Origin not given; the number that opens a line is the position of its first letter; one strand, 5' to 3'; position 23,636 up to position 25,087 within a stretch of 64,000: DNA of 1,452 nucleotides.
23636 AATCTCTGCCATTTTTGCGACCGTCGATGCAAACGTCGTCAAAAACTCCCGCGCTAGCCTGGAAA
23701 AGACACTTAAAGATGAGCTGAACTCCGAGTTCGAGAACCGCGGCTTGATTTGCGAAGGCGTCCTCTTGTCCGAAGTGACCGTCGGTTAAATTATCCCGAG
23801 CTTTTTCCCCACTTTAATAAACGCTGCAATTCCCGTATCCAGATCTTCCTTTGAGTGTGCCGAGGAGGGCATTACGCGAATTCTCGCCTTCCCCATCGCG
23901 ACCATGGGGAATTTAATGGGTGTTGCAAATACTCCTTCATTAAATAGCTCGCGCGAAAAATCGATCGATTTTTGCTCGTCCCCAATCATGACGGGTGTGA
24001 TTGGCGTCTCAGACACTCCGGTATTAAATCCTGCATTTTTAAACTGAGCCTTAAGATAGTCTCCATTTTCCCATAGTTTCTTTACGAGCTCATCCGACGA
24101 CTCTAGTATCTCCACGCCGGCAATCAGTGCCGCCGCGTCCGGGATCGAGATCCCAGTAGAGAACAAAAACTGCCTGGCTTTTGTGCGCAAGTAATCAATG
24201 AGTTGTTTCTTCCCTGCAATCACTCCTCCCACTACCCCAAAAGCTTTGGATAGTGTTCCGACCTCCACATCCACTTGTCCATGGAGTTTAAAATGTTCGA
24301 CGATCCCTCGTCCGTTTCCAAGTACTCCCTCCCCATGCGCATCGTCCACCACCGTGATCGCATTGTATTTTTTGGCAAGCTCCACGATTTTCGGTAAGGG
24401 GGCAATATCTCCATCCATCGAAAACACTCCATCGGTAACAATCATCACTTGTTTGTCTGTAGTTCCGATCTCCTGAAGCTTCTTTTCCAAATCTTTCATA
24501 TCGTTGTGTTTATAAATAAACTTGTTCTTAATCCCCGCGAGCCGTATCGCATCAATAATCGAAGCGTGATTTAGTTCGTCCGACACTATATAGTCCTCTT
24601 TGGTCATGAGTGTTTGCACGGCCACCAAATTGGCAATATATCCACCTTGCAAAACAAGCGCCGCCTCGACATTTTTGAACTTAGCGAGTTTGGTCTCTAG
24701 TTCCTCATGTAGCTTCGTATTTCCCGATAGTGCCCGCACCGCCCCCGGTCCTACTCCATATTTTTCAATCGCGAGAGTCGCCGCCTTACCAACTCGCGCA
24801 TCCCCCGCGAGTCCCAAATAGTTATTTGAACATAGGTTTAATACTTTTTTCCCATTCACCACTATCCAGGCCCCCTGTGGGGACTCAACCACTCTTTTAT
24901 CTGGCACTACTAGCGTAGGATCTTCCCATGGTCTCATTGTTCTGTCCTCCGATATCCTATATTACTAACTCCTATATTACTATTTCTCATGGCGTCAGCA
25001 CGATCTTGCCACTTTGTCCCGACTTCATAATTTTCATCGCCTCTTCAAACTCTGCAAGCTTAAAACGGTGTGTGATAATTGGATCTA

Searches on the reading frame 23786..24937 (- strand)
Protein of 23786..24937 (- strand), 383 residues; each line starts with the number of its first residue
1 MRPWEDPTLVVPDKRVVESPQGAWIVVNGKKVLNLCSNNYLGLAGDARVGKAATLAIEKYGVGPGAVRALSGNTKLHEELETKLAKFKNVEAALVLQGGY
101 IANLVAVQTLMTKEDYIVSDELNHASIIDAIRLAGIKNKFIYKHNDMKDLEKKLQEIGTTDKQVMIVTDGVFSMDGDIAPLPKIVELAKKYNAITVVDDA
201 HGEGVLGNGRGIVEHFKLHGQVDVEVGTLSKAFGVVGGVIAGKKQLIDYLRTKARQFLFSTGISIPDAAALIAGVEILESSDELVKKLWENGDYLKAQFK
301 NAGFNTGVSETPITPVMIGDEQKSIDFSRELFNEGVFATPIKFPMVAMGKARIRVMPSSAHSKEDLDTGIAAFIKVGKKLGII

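Call 5: search_protein_families(library=ncbifam, proteins=[window:23786-24937:-])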
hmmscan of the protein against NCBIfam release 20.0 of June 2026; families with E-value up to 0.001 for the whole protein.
window:23786-24937:- (383 aa): 31 families (the best 25 are shown)
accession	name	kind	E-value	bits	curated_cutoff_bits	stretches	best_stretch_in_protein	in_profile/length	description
TIGR01825.1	gly_Cac_T_rel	subfamily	5.1e-157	522.5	535.4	1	13-383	16-385/385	BioF/Kbl family PLP-dependent acyltransferase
NF005394.0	PRK06939.1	equivalog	7.2e-140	466.2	460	1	13-383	24-397/397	glycine C-acetyltransferase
TIGR00858.1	bioF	equivalog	5.2e-121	403.8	426.45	1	15-370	6-361/365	8-amino-7-oxononanoate synthase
TIGR01822.1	2am3keto_CoA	equivalog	8.3e-110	367.4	493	1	13-383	20-393/393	glycine C-acetyltransferase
NF047600.1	SerpalmtaseCFB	equivalog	2.7e-107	358.8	640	1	12-382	25-394/395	serine palmitoyltransferase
TIGR01821.1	5aminolev_synth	equivalog_domain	1.5e-86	290.8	338.55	1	20-381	34-398/402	5-aminolevulinate synthase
NF047599.1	SerpalmtaseBetaP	equivalog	7.4e-86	288.3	500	1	19-380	34-393/394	serine palmitoyltransferase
NF047603.1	SerpalmtaseAlphaP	equivalog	2.5e-67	227.3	670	1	10-383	29-399/399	serine palmitoyltransferase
NF005526.0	PRK07179.1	equivalog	5.2e-55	186.7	428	1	30-370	54-389/407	alpha-hydroxyketone-type quorum-sensing autoinducer synthase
NF005697.0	PRK07505.1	subfamily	6.3e-48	163.4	342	1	27-368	45-390/405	hypothetical protein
NF004608.1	PRK05937.1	equivalog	2.2e-35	122.1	399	1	62-300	41-280/366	8-amino-7-oxononanoate synthase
TIGR03576.1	pyridox_MJ0158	hypoth_equivalog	9.1e-09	34.9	304.45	1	99-317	83-284/346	TIGR03576 family pyridoxal phosphate-dependent enzyme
NF041364.1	GntC_guanitoxin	equivalog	7.6e-08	31.6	415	1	70-340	36-323/356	guanitoxin biosynthesis PLP-dependent (S)-gamma-hydroxy-L-arginine cyclodehydratase GntC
TIGR01328.1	met_gam_lyase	equivalog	1.2e-07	30.9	549.7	1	78-278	62-256/391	methionine gamma-lyase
TIGR03540.1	DapC_direct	equivalog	1e-06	28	593.25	1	181-349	186-360/383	LL-diaminopimelate aminotransferase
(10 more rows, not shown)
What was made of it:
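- On Contingency locus (phase-variable SSR gene): The gene is a core tdh-kbl catabolic pair (call 5).
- On L-threonine 3-dehydrogenase (Zn-dependent MDR; TIGR00692 / NF003808): Both are nonetheless by far the best families (call 5).
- Closest known: L-threonine 3-dehydrogenase of Pyrococcus horikoshii / Thermococcus kodakarensis. Different: Scores fall below NCBIfam's curated Tdh cutoffs (call 5).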

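Call 36: find_encoding_contigs(protein=window:23786-24937:-, flank=4000, max_places=10)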
Protein window:23786-24937:- (383 aa): no gene with exactly this product is on record in the collection.
